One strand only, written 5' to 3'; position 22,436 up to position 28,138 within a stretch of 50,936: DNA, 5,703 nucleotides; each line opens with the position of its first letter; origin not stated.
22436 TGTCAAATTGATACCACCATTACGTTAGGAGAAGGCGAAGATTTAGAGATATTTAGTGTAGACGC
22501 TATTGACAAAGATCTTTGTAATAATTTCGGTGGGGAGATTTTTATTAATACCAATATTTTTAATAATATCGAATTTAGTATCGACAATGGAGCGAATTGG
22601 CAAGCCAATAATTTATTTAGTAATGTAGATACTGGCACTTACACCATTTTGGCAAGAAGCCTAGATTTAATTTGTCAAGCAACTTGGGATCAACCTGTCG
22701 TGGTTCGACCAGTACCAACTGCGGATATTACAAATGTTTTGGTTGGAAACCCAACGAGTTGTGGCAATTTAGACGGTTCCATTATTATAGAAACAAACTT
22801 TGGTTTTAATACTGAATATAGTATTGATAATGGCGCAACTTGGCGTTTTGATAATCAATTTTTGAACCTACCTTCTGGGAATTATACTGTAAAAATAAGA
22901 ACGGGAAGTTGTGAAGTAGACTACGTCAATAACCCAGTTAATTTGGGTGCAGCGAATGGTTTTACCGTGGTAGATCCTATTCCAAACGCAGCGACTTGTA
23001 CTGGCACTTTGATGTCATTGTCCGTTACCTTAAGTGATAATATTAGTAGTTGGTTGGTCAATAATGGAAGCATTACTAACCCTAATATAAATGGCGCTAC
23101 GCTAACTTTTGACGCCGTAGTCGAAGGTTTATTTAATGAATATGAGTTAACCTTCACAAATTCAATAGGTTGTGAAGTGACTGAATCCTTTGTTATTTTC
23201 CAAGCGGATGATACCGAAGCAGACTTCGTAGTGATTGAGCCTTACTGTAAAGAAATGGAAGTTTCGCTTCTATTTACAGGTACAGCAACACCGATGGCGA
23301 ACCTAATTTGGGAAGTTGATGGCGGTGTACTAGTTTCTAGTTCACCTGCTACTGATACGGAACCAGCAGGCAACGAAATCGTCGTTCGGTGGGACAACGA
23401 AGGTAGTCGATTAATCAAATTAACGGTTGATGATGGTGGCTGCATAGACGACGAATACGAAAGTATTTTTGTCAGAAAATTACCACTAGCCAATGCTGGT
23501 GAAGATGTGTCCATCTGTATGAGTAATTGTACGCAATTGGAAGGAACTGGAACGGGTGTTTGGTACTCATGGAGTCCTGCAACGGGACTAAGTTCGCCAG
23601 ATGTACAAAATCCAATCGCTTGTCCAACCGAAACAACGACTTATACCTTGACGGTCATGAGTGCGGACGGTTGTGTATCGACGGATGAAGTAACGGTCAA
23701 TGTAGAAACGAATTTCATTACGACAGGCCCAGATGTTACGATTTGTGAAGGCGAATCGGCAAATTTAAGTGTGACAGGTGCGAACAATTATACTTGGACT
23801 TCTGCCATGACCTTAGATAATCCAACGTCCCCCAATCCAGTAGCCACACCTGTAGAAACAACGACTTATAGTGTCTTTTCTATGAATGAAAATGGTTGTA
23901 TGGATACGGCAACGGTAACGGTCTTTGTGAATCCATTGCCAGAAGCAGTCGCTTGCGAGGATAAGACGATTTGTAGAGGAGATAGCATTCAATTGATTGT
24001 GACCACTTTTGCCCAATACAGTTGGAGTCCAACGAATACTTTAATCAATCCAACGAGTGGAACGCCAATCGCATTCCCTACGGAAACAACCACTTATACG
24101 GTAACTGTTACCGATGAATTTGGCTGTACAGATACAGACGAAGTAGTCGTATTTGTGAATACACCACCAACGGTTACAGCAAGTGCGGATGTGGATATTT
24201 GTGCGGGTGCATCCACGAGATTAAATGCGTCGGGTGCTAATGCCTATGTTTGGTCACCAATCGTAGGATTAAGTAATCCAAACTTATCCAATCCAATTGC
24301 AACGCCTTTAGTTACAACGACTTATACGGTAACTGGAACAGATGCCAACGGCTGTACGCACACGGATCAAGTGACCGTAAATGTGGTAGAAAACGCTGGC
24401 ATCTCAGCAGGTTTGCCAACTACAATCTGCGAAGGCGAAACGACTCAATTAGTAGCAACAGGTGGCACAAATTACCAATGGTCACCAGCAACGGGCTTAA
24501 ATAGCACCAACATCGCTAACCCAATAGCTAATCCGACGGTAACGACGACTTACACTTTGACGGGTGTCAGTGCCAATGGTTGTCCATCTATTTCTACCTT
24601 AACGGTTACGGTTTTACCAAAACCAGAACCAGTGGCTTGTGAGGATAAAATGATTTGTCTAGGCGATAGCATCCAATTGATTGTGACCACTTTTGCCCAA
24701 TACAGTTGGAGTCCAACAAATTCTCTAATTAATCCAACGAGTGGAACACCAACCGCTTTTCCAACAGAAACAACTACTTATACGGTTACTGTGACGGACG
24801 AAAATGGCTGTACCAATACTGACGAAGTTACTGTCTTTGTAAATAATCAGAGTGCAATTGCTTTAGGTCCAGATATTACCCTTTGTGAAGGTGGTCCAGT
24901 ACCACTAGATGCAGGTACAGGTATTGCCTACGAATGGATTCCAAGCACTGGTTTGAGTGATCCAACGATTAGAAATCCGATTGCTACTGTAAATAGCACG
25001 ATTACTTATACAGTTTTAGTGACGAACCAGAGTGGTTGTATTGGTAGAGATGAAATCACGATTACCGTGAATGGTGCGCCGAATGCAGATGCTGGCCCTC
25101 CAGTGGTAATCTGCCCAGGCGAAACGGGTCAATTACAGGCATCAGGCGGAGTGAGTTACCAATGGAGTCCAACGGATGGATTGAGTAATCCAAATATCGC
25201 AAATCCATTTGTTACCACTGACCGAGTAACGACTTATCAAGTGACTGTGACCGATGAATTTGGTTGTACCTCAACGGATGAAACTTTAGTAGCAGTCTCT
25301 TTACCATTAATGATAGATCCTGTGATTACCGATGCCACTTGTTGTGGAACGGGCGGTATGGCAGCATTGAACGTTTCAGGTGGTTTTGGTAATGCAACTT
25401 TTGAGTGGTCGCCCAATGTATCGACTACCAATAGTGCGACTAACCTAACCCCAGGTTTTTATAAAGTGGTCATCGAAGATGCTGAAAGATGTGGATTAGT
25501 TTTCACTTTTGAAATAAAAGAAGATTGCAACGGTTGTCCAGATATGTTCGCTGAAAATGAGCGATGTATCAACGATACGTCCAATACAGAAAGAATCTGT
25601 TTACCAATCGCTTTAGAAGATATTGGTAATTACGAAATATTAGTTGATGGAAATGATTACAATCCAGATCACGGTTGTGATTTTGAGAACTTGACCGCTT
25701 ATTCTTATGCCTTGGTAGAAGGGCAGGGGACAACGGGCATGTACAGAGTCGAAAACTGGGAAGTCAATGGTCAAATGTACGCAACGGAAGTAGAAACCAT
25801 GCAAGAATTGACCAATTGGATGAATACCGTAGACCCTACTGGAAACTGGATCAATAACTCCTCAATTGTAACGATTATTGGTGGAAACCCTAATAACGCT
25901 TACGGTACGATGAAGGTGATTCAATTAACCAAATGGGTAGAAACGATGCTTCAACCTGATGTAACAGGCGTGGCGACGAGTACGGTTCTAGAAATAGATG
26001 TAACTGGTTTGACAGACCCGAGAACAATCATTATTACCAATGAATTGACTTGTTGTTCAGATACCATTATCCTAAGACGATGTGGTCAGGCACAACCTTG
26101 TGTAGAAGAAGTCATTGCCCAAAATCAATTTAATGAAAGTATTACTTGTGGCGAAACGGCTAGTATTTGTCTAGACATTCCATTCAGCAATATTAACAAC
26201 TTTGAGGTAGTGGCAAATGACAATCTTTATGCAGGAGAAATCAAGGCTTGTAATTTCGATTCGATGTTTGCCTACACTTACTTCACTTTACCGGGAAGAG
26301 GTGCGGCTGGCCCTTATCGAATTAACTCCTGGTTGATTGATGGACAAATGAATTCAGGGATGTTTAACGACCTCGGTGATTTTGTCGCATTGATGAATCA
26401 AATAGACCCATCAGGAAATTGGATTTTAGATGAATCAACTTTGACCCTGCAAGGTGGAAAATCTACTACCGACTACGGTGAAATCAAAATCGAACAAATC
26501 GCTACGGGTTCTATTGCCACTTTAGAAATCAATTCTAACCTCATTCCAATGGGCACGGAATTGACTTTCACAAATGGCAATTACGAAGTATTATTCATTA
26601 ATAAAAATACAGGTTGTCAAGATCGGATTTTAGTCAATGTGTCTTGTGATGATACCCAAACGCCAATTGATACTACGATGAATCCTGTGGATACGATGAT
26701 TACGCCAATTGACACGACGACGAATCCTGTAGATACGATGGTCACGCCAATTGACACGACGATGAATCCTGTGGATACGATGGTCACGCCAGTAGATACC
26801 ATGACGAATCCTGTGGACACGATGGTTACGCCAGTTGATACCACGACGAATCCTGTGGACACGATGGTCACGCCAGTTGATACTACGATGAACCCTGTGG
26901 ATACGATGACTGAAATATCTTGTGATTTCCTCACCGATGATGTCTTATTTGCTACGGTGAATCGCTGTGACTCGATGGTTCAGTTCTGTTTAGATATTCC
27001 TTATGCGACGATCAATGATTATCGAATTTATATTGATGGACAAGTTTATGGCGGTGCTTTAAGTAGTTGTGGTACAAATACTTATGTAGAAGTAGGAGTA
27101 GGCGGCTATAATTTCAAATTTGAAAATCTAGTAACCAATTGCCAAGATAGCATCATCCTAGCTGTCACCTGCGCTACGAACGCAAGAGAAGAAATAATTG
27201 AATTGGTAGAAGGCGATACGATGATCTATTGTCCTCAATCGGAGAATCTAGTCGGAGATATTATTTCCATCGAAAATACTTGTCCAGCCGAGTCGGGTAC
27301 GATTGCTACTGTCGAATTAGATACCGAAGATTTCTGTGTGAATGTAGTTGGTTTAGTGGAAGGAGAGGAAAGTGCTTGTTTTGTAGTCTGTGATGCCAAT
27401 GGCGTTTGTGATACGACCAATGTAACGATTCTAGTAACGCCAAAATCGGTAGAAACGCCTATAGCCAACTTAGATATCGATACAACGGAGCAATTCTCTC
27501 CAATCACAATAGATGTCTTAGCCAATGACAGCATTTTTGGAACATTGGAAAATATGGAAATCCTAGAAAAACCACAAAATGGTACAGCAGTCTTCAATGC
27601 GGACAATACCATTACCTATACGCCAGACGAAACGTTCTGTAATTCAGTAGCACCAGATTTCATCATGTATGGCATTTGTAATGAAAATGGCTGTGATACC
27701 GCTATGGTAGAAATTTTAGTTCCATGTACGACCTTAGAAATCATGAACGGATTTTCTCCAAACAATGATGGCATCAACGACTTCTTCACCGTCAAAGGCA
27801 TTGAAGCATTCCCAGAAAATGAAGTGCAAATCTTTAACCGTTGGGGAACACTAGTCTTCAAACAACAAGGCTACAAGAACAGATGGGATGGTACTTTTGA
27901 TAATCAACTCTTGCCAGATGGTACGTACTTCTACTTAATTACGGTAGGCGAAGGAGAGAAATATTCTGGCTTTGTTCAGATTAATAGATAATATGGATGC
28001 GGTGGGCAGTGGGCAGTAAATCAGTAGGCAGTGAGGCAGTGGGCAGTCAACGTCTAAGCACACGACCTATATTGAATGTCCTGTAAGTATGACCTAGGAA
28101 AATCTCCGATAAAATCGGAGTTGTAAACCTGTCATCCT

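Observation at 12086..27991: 5301-aa mosaic surface giant with a type-B T9SS sorting domain, 3.7 kb upstream of the porP/sprF-gldKLMN core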

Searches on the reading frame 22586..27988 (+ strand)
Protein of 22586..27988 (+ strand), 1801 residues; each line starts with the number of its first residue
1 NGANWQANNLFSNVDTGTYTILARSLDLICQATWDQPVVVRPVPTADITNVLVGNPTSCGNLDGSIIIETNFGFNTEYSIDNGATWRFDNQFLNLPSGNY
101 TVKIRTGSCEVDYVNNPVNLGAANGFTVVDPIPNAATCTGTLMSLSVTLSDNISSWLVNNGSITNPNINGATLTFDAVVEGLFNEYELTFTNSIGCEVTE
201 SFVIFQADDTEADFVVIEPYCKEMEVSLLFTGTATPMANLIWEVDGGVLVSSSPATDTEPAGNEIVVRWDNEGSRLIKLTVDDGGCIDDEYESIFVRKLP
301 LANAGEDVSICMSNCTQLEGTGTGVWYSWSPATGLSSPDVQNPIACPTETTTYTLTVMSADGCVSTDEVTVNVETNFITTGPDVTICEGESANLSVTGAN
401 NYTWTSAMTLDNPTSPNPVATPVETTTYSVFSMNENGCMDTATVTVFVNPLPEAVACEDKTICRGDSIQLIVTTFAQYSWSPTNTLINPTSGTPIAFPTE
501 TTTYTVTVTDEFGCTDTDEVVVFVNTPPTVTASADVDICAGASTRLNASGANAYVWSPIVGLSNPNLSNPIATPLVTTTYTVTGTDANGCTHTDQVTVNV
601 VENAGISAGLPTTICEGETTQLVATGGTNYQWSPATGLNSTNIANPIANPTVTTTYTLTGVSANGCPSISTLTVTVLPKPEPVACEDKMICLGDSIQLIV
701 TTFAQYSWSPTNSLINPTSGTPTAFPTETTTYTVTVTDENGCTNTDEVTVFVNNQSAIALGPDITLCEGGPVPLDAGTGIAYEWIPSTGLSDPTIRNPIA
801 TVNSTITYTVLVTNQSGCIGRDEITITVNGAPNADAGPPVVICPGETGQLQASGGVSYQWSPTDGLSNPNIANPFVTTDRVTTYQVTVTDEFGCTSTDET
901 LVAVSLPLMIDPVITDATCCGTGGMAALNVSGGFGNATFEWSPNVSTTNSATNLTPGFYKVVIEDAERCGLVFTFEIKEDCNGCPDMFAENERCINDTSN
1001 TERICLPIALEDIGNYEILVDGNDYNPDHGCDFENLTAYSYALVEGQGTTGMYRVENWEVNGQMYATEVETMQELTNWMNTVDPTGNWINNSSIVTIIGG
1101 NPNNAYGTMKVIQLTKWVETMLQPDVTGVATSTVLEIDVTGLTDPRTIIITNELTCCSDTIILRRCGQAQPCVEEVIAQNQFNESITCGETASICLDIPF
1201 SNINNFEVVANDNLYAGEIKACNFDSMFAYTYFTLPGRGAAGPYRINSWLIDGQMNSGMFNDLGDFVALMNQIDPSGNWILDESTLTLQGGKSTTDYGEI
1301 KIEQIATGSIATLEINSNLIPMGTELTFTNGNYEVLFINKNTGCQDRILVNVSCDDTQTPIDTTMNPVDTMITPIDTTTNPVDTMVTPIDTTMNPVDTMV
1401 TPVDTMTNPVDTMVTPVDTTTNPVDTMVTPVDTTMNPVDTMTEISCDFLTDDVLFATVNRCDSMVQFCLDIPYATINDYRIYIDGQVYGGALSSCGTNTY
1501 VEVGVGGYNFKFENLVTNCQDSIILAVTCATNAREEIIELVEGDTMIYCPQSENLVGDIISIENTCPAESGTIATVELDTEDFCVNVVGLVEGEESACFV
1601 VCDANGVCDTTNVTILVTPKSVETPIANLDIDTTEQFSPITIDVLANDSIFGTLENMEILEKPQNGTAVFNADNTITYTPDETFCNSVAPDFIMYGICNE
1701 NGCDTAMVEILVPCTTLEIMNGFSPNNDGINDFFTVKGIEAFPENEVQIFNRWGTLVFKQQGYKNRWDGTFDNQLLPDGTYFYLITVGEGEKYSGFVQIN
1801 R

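Call 4: search_protein_families(library=pfam, proteins=[window:22586-27988:+], max_evalue=0.01)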
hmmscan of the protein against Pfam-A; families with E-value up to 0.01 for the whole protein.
window:22586-27988:+ (1801 aa): 5 families
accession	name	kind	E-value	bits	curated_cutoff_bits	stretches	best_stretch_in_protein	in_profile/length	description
PF13585.12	CHU_C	-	7.2e-29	100.2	27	1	1718-1799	2-86/86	CHU_C Type IX secretion signal domain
PF19081.6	Ig_7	-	6.7e-22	78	27.3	2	382-450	8-84/84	Ig-like domain CHU_C associated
PF22352.2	K319L-like_PKD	-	1.3e-13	51.2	27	1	702-752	27-84/84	K319L-like, PKD domain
PF17963.7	Big_9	-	4e-09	37.7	23.6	1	1624-1710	3-88/89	Bacterial Ig domain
PF18962.6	Por_Secre_tail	-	0.001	19.8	27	0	1731-1792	7-69/75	Secretion system C-terminal sorting domain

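Call 5: search_protein_families(library=ncbifam, proteins=[window:22586-27988:+], max_evalue=0.01)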
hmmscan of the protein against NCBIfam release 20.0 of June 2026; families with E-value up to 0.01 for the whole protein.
window:22586-27988:+ (1801 aa): 3 families
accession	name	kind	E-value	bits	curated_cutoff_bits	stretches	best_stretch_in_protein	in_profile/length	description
TIGR04131.1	Bac_Flav_CTERM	domain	3.5e-20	71.9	35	1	1718-1801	2-85/85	T9SS type B sorting domain-containing protein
TIGR04183.1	Por_Secre_tail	domain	9.5e-06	25.5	23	1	1725-1792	3-65/72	T9SS type A sorting domain-containing protein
NF012211.1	tand_rpt_95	domain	0.0023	17.8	90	1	1638-1685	6-59/98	tandem-95 repeat protein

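Call 32: search_solved_structures(query=window:23486-27988:+, max_evalue=0.001, show_alignments=1)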
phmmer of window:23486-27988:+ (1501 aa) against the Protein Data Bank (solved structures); distinct sequences matched with E-value up to 0.001: 1.
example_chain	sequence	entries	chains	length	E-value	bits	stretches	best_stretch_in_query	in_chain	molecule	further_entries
9flp_A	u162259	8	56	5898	5.4e-126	425.1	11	49-612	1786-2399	The grappling hook protein A in the bacterium Aureispira sp. CCB-QB1 | The grappling hook protein A (GhpA) in the bacterium Aureispira sp. CCB-QB1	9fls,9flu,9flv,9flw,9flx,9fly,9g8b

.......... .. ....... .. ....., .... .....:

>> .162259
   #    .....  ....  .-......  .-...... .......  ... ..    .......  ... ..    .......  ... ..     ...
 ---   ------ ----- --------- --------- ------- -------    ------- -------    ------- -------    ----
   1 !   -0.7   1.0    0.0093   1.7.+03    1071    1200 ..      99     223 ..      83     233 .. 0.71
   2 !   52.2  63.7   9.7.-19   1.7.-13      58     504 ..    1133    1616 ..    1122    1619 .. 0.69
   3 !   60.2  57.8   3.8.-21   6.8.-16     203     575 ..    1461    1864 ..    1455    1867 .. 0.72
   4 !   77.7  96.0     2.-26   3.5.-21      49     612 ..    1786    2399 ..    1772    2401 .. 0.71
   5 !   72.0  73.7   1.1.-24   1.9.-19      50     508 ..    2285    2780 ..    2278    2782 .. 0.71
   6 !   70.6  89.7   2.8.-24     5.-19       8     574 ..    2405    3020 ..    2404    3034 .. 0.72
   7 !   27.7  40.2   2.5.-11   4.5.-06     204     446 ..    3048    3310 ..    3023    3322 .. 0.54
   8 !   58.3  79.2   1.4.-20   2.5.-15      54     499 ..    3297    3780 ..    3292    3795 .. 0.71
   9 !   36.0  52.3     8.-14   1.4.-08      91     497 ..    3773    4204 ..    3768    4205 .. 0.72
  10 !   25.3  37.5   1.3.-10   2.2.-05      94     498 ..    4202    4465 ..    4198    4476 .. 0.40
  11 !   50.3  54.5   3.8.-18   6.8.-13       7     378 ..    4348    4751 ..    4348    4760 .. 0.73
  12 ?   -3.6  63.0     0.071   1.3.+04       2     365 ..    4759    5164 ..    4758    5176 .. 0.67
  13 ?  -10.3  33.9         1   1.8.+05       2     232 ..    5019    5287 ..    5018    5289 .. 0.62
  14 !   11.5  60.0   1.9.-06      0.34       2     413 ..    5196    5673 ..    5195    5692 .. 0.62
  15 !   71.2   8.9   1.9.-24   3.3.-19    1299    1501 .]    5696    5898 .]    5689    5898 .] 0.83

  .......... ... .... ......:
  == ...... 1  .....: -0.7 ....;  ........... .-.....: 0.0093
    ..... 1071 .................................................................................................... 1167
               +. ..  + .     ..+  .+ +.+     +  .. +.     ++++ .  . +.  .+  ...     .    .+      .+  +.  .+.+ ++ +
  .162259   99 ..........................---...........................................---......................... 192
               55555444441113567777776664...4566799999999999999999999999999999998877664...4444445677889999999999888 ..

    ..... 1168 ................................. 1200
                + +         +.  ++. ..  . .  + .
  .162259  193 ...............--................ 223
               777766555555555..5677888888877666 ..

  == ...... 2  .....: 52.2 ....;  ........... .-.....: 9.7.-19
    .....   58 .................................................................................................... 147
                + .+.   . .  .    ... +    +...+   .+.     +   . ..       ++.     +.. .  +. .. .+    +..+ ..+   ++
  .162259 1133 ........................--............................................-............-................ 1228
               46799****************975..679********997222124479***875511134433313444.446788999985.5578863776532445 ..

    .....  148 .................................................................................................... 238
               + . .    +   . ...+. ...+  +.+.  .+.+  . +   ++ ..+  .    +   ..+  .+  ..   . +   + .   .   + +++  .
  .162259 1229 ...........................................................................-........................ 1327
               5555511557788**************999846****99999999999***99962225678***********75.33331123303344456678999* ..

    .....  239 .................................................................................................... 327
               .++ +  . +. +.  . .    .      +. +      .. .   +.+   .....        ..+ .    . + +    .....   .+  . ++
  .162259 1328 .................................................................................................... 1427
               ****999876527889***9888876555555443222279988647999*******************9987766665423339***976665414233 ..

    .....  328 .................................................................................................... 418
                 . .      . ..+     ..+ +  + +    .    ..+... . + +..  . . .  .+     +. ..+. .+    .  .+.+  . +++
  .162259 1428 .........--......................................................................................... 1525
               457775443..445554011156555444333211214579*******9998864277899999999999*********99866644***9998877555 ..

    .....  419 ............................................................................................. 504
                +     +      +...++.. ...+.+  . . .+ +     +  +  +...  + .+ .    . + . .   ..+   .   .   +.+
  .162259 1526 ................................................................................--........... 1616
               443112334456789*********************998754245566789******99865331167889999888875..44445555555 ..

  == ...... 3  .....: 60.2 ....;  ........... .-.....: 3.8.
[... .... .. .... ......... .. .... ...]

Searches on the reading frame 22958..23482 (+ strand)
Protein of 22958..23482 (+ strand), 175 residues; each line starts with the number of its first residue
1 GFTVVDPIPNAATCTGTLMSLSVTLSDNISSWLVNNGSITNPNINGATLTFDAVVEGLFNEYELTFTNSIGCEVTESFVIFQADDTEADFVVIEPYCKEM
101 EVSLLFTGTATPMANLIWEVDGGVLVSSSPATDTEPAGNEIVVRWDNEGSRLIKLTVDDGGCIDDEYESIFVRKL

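Call 38: search_protein_families(library=pfam, proteins=[window:22958-23482:+], max_evalue=5)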
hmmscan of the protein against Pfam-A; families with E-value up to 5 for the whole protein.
window:22958-23482:+ (175 aa): 1 family
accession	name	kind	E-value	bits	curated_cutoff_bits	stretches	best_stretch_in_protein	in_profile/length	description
PF25460.1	Beta-prop_Aladin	-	0.24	10.9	171.1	1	102-157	102-150/340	Aladin seven-bladed propeller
